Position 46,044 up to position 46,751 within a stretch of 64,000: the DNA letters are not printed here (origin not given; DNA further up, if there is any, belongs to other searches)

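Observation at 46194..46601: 135-aa single-TM protein between the exporter and the peptides: minimal accessory or immunity candidate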

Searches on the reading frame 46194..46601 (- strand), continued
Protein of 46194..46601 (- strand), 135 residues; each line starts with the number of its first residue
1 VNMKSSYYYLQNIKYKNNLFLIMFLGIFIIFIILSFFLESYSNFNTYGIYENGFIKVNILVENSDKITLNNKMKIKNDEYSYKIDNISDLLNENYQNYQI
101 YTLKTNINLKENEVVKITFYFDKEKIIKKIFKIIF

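Call 24: find_homologous_proteins(query=A1, max_evalue=0.001)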
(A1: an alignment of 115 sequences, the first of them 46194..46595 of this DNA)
Query A1 (115 sequences) (133 aa, profile of the alignment): 29 proteins with E <= 0.001 among 2287 candidates.
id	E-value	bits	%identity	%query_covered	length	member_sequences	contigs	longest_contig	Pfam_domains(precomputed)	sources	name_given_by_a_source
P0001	1.8e-39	153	100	100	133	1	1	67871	-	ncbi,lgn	ncbi:MAG: hypothetical protein ACI4XR_01235 [Bacilli bacterium]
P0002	2.2e-39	153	89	90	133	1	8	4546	-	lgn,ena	-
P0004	7.9e-38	147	85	90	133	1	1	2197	-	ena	-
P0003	8.2e-38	147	86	90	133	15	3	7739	-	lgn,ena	-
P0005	1.5e-37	147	84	90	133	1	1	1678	-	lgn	-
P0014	2.1e-35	140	44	88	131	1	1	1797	-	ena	-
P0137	6.1e-30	122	29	97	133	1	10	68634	-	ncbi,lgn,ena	-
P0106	5.4e-29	119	27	97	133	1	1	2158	-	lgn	-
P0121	2.5e-28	117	28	95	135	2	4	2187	-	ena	-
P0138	8.1e-28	115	32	98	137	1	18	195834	-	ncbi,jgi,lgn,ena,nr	ncbi:MAG: hypothetical protein E7161_02110 [Firmicutes bacterium]|nr:hypothetical protein [Bacillota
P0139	1.5e-27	114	27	95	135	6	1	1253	-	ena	-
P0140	2.2e-27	114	28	96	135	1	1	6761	-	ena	-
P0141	7.2e-27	112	29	95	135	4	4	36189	-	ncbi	-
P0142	9.4e-27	112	28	95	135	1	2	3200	-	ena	-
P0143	6.3e-26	109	28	74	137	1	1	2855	-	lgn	-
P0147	1.9e-24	104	30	98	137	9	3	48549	-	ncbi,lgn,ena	-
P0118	6.8e-24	102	30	77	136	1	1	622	-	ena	-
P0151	1.0e-21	95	38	66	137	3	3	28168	-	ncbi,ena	-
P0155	1.5e-7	50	31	92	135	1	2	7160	-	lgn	-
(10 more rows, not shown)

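Call 27: find_encoding_contigs(protein=P0138, flank=5000, max_places=2)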
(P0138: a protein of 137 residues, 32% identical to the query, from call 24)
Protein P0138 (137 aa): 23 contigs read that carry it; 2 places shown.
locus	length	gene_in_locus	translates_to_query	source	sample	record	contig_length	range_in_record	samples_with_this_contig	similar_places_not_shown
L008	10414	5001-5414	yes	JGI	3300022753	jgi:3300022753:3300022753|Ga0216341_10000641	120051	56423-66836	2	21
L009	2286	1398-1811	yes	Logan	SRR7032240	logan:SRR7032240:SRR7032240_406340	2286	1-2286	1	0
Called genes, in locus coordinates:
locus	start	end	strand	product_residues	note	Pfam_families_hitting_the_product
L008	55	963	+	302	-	PF00551:Formyl_trans_N, PF02911:Formyl_trans_C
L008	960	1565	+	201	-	-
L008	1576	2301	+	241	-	PF01066:CDP-OH_P_transf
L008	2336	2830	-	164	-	PF12685:SpoIIIAH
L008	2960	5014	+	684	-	PF03412:Peptidase_C39, PF00664:ABC_membrane, PF00005:ABC_tran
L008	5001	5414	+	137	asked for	-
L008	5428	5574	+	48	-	-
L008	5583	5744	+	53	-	-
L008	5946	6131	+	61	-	PF01165:Ribosomal_S21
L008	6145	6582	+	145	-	PF09424:YqeY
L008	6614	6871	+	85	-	PF07873:YabP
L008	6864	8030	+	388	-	PF06898:YqfD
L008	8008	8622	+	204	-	PF04892:VanZ-LLP1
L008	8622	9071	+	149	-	PF02130:YbeY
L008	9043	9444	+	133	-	PF01219:DAGK_prokar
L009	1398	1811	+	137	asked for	-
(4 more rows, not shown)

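Call 28: find_encoding_contigs(protein=P0137, flank=5000, max_places=2)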
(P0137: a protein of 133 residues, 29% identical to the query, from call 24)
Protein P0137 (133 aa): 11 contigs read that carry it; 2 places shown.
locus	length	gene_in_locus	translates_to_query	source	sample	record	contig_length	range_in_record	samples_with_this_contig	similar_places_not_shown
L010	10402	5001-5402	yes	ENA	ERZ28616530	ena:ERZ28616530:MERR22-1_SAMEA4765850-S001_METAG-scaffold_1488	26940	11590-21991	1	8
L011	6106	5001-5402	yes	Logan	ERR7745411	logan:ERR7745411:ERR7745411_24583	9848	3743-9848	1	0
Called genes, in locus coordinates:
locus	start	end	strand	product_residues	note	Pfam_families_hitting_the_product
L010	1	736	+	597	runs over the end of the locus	PF00009:GTP_EFTU, PF00071:Ras (faint), PF03144:GTP_EFTU_D2, PF00679:EFG_C, PF06421:LepA_C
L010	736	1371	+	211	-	-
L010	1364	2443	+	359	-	PF04055:Radical_SAM, PF06969:HemN_C (weak)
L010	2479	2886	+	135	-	-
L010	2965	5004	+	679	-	PF03412:Peptidase_C39, PF00664:ABC_membrane, PF00005:ABC_tran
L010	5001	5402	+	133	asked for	-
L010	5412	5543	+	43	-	-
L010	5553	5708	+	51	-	-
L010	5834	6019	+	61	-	PF01165:Ribosomal_S21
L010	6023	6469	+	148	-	PF09424:YqeY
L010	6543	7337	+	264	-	-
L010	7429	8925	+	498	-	-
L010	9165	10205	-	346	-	PF03845:Spore_permease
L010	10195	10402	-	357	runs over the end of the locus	PF25198:Spore_GerAC_N, PF05504:Spore_GerAC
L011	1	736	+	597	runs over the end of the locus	PF00009:GTP_EFTU, PF00071:Ras (faint), PF03144:GTP_EFTU_D2, PF00679:EFG_C, PF06421:LepA_C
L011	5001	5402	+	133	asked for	-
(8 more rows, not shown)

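Call 29: find_encoding_contigs(protein=P0105, flank=5000, max_places=2)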
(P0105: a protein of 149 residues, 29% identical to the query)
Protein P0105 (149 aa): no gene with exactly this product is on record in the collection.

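Call 53: find_encoding_contigs(protein=P0155, flank=5000, max_places=2)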
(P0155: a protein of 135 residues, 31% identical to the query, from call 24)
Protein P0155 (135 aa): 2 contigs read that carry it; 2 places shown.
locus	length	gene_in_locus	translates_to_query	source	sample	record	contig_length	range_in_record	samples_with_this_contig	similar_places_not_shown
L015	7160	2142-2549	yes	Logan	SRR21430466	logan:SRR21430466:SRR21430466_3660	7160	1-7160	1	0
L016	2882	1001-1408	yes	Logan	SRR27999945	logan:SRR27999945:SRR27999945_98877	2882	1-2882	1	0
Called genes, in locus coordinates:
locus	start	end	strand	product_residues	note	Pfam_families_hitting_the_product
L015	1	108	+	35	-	?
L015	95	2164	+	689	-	PF03412:Peptidase_C39, PF00664:ABC_membrane, PF00005:ABC_tran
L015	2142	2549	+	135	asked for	-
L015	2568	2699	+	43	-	-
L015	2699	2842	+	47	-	-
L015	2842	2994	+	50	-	-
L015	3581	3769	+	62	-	-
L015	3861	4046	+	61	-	PF01165:Ribosomal_S21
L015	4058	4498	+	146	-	PF09424:YqeY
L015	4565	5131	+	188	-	PF13238:AAA_18, PF13207:AAA_17 (weak)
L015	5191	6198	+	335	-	PF11899:DUF3419 (weak)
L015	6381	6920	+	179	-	PF05198:IF3_N, PF00707:IF3_C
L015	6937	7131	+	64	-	PF01632:Ribosomal_L35p (weak)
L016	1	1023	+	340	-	?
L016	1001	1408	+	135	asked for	-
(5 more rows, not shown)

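Call 54: find_encoding_contigs(protein=P0089, flank=5000, max_places=2)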
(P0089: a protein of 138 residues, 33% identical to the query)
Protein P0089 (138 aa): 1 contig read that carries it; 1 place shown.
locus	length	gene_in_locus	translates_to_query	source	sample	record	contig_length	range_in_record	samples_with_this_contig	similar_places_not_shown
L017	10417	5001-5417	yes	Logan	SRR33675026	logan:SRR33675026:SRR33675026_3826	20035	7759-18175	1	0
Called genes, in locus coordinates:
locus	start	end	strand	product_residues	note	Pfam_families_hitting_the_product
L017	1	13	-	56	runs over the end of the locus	-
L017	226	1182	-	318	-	PF10646:Germane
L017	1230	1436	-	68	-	PF00196:GerE, PF04545:Sigma70_r4, PF08281:Sigma70_r4_2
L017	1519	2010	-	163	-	PF12685:SpoIIIAH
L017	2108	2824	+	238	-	PF06541:ABC_trans_CmpB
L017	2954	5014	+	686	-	PF03412:Peptidase_C39, PF00664:ABC_membrane, PF00005:ABC_tran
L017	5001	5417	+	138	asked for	-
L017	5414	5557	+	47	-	-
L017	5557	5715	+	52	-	-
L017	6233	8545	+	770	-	PF02190:LON_substr_bdg, PF13173:AAA_14 (faint), PF00004:AAA, PF07724:AAA_2 (weak), PF07728:AAA_5 (weak), PF22667:Lon_lid, PF05362:Lon_C, PF13541:ChlI, +1 more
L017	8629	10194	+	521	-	PF00482:T2SSF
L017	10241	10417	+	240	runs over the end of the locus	PF06750:A24_N_bact, PF01478:Peptidase_A24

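Call 55: find_encoding_contigs(protein=P0074, flank=5000, max_places=2)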
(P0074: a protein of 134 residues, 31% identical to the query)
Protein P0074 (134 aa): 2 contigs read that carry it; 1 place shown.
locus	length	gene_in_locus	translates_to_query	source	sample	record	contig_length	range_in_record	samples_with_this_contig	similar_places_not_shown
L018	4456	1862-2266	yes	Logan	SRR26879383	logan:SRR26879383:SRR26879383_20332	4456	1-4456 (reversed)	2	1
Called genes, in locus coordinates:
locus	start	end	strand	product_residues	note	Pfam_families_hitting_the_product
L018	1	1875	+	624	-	?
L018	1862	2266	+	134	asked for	-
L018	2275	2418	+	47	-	-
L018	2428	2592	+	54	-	-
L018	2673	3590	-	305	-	-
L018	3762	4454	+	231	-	?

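Call 60: list_cluster_members(proteins=[P0105, P0111, P0115, P0117, P0122, P0127, P0130, P0132, P0136, P0107])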
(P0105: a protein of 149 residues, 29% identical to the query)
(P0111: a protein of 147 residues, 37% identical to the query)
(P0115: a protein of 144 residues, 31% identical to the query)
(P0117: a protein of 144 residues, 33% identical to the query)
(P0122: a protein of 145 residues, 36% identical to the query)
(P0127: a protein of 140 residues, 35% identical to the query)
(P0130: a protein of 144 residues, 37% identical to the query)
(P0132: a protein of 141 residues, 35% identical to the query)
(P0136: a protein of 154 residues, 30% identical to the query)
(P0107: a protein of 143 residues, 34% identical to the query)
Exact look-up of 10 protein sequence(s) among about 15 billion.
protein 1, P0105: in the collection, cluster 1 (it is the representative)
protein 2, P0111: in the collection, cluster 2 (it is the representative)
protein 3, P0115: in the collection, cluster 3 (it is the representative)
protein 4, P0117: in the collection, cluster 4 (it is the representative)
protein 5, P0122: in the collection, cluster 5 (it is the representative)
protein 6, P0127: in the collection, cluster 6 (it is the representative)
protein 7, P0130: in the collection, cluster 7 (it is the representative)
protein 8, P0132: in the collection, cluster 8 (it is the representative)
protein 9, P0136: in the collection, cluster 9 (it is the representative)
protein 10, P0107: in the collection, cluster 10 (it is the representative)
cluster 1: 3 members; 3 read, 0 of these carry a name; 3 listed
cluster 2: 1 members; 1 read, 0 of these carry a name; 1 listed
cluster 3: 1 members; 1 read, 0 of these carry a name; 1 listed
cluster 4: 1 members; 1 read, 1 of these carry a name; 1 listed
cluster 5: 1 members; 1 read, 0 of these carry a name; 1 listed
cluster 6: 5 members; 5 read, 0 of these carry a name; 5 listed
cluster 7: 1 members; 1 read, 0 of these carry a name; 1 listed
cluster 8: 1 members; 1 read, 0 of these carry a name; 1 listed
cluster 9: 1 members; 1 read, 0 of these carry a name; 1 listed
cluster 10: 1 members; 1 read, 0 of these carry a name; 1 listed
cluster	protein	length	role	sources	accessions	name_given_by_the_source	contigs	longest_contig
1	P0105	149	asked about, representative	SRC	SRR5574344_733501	-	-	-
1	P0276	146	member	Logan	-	-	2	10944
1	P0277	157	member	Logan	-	-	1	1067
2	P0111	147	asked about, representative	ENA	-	-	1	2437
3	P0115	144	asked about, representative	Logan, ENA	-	-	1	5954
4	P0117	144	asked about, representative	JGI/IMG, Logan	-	hypothetical protein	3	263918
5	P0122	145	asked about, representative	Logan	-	-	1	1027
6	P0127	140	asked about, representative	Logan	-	-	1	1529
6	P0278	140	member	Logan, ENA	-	-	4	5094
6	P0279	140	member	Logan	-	-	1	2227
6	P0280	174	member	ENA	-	-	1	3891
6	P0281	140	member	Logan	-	-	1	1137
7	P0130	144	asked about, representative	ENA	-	-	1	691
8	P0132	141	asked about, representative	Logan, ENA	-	-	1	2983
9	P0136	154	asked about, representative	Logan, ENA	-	-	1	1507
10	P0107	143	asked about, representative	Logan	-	-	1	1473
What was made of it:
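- Tried and rejected: A cluster look-up of 10 distant members gave no informative names, only one 'hypothetical protein' (call 60).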

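Call 61: find_encoding_contigs(protein=P0117, flank=6000, max_places=1)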
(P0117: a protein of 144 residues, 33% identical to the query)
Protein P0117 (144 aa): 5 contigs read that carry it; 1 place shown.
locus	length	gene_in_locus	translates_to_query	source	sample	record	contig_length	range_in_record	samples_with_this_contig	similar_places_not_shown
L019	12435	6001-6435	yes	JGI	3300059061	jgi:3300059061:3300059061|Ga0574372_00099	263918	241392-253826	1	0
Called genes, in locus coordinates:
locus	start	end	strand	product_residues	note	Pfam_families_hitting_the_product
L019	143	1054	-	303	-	PF10646:Germane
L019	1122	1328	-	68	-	PF00196:GerE, PF04545:Sigma70_r4, PF08281:Sigma70_r4_2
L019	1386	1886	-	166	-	PF12685:SpoIIIAH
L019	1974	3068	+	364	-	-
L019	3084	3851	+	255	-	PF06541:ABC_trans_CmpB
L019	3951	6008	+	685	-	PF03412:Peptidase_C39, PF00664:ABC_membrane, PF00005:ABC_tran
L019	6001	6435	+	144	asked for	-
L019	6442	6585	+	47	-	-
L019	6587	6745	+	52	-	-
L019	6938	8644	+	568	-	-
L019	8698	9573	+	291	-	PF01745:IPT, PF01715:IPPT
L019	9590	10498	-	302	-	PF01841:Transglut_core, PF04473:DUF553 (weak)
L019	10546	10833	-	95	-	PF01649:Ribosomal_S20p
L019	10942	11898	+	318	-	PF07454:SpoIIP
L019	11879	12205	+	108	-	-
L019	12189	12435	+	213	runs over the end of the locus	-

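Call 62: find_encoding_contigs(protein=P0276, flank=6000, max_places=1)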
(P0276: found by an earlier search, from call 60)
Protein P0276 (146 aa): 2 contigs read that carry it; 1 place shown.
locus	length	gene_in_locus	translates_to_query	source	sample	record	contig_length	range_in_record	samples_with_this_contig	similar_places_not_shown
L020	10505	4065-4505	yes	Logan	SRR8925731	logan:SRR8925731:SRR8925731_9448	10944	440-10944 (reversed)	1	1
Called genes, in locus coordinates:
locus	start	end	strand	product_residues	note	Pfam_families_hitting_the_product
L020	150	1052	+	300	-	PF12685:SpoIIIAH (weak)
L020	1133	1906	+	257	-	PF06541:ABC_trans_CmpB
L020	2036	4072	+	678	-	PF03412:Peptidase_C39, PF00664:ABC_membrane, PF00005:ABC_tran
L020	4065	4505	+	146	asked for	-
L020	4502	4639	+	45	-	-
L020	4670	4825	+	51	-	-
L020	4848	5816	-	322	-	PF02557:VanY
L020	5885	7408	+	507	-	PF03816:LytR_cpsA_psr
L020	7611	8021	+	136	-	-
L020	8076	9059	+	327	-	-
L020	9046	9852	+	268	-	PF02616:SMC_ScpA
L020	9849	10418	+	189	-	PF04079:SMC_ScpB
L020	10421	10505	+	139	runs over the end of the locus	-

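Call 63: search_protein_families(library=padloc, proteins=[window:46194-46595:-, P0008, P0124, P0138, P0137, P0117], max_evalue=0.1)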
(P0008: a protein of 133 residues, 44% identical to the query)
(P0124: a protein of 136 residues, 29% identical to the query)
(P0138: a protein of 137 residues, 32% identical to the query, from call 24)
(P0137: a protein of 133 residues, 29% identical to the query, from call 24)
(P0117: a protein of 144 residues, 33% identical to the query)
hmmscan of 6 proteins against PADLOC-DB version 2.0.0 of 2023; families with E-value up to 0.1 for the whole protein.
window:46194-46595:- (133 aa): 0 families

P0008 (133 aa): 0 families

P0124 (136 aa): 0 families

P0138 (137 aa): 0 families

P0137 (133 aa): 0 families

P0117 (144 aa): 0 families

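Call 64: search_protein_families(library=phrogs, proteins=[window:46194-46595:-, P0008, P0124, P0138, P0137, P0117], max_evalue=0.1)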
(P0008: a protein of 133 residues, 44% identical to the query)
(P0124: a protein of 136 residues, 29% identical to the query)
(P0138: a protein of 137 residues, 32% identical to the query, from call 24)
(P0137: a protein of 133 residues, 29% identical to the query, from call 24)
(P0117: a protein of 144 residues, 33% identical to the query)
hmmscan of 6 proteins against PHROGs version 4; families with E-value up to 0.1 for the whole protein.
window:46194-46595:- (133 aa): 0 families

P0008 (133 aa): 0 families

P0124 (136 aa): 1 family
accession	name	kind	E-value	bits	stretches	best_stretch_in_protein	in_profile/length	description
phrog_34399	-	unknown function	0.035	15.1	1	8-46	2-37/57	-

P0138 (137 aa): 0 families

P0137 (133 aa): 0 families

P0117 (144 aa): 0 families

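Call 71: find_related_loci(query=P0014, collection=genome_contigs, flank=4000)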
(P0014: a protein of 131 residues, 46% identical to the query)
Query P0014 (131 aa) in genome_contigs; peptide patterns used: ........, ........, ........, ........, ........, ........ (x = any residue, [..] = any of these).
198 stretches matched a pattern; 4 encode a relative of the query (tblastn E <= 1e-3); 4 distinct loci.
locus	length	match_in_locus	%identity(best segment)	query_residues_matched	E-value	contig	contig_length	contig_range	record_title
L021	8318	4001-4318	31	25-129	2e-9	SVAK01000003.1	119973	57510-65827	MAG: Bacillota bacterium isolate SIG200 NODE_820_length_119973_cov_2.888841, whole genome shotgun sequence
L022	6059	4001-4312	32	28-131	1e-7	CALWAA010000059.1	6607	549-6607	MAG: uncultured Bacilli bacterium isolate BRZ_DD__bin71 genome assembly, contig: BRZ_DD__NODE_10604_length_6607_cov_7.05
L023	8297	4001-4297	36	33-131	8e-7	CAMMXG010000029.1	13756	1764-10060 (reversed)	MAG: uncultured Mycoplasma sp. isolate ERR4968593_bin.11_MetaWRAP_v1.1_MAG genome assembly, contig: NODE_2484_length_137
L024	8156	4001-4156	40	83-131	2e-6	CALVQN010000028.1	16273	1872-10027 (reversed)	MAG: uncultured Bacilli bacterium isolate BRZ_MR__bin4 genome assembly, contig: BRZ_MR__NODE_3754_length_16273_cov_7.257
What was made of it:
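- Tried and rejected: With the single protein P0014 it returned only 4 MAG loci, titled Bacillota, Bacilli (two) and 'uncultured Mycoplasma sp.' (call 71).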

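Call 73: search_protein_families(library=pfam, proteins=[L019:3084-3851:+, L023:4788-4997:+], max_evalue=0.001)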
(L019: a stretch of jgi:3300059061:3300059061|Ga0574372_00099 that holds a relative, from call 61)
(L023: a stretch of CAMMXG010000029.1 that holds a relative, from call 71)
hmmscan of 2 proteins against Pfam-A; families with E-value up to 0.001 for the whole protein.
L019:3084-3851:+ (255 aa): 1 family
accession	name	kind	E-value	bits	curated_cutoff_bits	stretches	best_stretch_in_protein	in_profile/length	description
PF06541.16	ABC_trans_CmpB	-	3.5e-49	167.3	25.9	1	11-163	2-150/151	Putative ABC-transporter type IV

L023:4788-4997:+ (69 aa): 0 families
